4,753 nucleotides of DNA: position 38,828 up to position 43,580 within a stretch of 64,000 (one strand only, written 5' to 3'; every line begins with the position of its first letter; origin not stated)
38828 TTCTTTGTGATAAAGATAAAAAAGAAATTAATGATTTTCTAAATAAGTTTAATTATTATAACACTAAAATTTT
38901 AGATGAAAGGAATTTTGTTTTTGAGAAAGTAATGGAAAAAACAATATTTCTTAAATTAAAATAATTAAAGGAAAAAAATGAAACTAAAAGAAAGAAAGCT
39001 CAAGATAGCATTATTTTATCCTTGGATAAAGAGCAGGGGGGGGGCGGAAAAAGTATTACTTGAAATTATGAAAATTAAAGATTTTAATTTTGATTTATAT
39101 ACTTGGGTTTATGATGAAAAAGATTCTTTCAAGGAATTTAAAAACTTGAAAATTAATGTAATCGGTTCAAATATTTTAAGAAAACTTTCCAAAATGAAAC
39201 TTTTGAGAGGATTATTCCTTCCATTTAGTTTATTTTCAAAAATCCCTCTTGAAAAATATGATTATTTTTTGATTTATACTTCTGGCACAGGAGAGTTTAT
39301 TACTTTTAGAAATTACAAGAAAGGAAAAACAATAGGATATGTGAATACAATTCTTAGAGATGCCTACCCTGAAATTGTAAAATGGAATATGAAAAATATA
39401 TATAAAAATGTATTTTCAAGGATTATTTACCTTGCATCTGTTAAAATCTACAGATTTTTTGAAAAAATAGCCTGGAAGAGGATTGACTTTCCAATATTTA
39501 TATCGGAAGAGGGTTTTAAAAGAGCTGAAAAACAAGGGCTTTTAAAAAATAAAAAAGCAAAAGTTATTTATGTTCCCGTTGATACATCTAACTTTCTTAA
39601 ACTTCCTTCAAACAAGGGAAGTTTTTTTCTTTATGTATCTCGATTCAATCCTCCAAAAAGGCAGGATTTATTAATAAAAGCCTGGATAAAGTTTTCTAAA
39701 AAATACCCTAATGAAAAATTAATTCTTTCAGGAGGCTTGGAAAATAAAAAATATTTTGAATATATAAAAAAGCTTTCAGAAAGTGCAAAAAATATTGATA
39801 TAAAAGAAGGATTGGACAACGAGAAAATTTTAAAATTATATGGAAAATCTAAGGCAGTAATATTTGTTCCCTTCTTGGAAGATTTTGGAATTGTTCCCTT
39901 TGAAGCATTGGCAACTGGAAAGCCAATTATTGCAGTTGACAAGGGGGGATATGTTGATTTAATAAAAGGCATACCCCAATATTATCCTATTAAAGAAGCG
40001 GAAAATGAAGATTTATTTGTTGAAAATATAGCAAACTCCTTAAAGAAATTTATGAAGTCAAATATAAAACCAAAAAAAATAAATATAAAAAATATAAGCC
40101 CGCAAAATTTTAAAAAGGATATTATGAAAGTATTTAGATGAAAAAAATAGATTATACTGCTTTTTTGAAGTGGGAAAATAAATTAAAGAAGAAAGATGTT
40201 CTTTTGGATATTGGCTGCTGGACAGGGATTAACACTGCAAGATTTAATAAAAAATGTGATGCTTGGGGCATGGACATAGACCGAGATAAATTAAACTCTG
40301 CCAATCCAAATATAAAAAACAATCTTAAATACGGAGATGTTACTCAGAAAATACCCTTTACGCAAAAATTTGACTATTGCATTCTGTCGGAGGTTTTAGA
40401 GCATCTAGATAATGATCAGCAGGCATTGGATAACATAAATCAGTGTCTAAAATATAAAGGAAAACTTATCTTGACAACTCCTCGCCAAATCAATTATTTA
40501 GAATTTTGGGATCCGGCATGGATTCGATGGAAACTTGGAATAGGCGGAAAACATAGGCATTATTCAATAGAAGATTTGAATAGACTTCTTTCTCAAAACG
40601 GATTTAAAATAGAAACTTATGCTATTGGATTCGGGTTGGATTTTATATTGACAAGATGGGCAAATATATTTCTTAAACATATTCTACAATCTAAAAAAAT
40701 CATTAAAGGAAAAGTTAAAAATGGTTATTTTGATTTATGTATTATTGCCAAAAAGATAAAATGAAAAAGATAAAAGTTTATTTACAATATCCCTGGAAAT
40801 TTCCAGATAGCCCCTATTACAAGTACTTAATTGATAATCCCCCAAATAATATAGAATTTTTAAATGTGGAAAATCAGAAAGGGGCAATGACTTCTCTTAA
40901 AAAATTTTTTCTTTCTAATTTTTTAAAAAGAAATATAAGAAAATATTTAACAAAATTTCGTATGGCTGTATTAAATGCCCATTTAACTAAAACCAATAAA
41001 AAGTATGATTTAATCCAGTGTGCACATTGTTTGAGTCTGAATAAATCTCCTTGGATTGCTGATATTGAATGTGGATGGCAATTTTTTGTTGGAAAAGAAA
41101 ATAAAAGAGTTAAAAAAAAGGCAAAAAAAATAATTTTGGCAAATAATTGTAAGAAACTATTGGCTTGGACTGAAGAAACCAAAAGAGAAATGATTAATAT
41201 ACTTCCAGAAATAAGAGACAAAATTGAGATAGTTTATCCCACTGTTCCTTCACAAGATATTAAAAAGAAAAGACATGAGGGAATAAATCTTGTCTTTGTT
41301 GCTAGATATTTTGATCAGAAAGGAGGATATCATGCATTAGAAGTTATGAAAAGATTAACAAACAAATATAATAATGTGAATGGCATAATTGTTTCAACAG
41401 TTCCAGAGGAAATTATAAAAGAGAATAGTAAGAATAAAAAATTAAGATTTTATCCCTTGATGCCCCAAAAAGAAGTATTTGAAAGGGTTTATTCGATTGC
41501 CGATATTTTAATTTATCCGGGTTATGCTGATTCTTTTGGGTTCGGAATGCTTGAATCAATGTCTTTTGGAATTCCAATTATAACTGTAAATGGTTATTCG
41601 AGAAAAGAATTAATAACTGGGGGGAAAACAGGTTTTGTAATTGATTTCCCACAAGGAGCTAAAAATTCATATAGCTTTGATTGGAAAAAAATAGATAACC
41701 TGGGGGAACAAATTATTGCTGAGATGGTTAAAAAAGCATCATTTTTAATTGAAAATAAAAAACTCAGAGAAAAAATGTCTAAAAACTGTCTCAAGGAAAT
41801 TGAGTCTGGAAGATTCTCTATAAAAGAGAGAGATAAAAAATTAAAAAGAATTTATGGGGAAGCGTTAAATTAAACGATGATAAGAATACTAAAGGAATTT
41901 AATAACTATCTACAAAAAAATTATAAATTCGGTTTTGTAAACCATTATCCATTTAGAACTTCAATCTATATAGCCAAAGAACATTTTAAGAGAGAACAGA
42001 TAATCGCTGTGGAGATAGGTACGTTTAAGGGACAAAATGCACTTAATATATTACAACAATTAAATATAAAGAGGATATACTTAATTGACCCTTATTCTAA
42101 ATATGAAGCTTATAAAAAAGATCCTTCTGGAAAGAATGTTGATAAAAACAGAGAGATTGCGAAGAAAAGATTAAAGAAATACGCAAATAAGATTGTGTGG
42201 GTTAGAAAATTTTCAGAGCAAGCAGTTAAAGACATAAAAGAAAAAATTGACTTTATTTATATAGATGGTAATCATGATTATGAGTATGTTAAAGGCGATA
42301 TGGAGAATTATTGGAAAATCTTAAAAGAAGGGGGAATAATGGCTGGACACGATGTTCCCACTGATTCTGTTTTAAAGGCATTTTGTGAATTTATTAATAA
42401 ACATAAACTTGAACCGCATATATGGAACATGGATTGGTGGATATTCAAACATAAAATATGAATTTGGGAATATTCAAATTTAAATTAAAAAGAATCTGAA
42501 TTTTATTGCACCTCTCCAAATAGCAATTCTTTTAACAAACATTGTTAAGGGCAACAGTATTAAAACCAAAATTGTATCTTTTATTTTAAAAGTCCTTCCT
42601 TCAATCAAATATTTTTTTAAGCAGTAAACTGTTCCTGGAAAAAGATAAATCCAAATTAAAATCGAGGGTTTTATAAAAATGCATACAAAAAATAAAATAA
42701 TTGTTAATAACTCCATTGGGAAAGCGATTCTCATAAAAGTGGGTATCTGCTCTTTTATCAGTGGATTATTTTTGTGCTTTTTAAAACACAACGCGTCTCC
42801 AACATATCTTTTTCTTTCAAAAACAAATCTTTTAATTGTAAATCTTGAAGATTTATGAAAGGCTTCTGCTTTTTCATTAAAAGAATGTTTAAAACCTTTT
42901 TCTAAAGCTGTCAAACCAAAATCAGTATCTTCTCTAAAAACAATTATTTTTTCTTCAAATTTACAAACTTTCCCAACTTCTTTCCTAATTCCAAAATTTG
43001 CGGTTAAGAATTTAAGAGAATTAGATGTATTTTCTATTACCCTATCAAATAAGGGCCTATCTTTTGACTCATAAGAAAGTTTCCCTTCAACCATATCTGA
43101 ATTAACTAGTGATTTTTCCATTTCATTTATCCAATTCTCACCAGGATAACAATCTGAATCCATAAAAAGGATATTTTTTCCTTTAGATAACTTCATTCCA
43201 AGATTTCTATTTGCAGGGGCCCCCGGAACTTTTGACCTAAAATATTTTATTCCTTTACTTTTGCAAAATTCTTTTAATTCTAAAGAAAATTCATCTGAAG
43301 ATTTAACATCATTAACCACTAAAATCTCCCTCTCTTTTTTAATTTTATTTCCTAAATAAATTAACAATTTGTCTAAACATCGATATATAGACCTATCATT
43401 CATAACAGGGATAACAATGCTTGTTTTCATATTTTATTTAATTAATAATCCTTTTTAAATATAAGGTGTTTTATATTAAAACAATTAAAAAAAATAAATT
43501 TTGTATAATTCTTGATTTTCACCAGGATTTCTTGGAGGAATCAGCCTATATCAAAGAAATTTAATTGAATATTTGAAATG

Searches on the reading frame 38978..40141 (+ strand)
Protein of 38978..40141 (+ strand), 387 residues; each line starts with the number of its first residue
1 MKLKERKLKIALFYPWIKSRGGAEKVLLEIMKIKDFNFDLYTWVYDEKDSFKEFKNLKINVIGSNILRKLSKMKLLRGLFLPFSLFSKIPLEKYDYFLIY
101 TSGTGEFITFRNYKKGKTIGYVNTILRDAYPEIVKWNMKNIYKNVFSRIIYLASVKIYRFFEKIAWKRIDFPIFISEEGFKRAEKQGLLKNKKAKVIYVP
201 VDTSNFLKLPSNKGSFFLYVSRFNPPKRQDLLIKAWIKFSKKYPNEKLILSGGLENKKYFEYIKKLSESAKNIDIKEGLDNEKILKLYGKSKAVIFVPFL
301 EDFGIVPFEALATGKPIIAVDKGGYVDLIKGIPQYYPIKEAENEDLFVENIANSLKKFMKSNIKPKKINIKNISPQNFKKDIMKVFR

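Call 84: search_protein_families(library=pfam, max_evalue=0.0001, proteins=[window:38978-40141:+])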
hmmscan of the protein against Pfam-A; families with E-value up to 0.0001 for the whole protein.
window:38978-40141:+ (387 aa): 2 families
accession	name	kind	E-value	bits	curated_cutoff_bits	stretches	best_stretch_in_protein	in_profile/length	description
PF00534.26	Glycos_transf_1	-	4.3e-22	78.9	26.4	1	212-353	13-154/172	Glycosyl transferases group 1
PF13692.12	Glyco_trans_1_4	-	4.8e-12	46.8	27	1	217-352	4-137/142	Glycosyl transferases group 1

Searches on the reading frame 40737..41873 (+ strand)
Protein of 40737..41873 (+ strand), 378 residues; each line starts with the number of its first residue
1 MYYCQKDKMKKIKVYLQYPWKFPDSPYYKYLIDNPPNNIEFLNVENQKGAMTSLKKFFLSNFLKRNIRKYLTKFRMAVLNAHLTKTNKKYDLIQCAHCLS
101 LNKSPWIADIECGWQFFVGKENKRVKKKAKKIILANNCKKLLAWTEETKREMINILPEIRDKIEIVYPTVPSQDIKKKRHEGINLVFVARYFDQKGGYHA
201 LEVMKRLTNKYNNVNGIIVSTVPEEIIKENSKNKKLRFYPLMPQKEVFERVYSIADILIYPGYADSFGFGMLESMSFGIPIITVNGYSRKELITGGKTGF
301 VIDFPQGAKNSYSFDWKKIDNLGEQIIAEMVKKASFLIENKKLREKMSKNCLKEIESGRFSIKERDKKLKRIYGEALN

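Call 84: search_protein_families(library=pfam, max_evalue=0.0001, proteins=[window:40737-41873:+])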
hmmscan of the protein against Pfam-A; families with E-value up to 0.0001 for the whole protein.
window:40737-41873:+ (378 aa): 2 families
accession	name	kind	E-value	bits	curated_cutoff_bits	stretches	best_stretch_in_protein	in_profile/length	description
PF00534.26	Glycos_transf_1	-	9.4e-20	71.3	26.4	1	176-305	9-143/172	Glycosyl transferases group 1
PF13692.12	Glyco_trans_1_4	-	3.3e-12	47.3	27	1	184-303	3-125/142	Glycosyl transferases group 1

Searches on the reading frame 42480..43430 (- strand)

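Call 85: search_protein_families(library=pfam, max_evalue=0.0001, proteins=[window:42480-43430:-])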
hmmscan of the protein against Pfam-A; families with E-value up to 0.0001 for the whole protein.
window:42480-43430:- (316 aa): 3 families
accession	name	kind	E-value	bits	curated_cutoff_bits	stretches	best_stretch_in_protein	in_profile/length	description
PF00535.33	Glycos_transf_2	-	1.2e-15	58.2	23.3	1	4-128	1-125/168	Glycosyl transferase family 2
PF10111.15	Glyco_tranf_2_2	-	4.2e-09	36.7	27.3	1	4-106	1-104/276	Glycosyltransferase like family 2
PF13632.12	Glyco_trans_2_3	-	2.3e-06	28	27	1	141-266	72-191/198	Glycosyl transferase family group 2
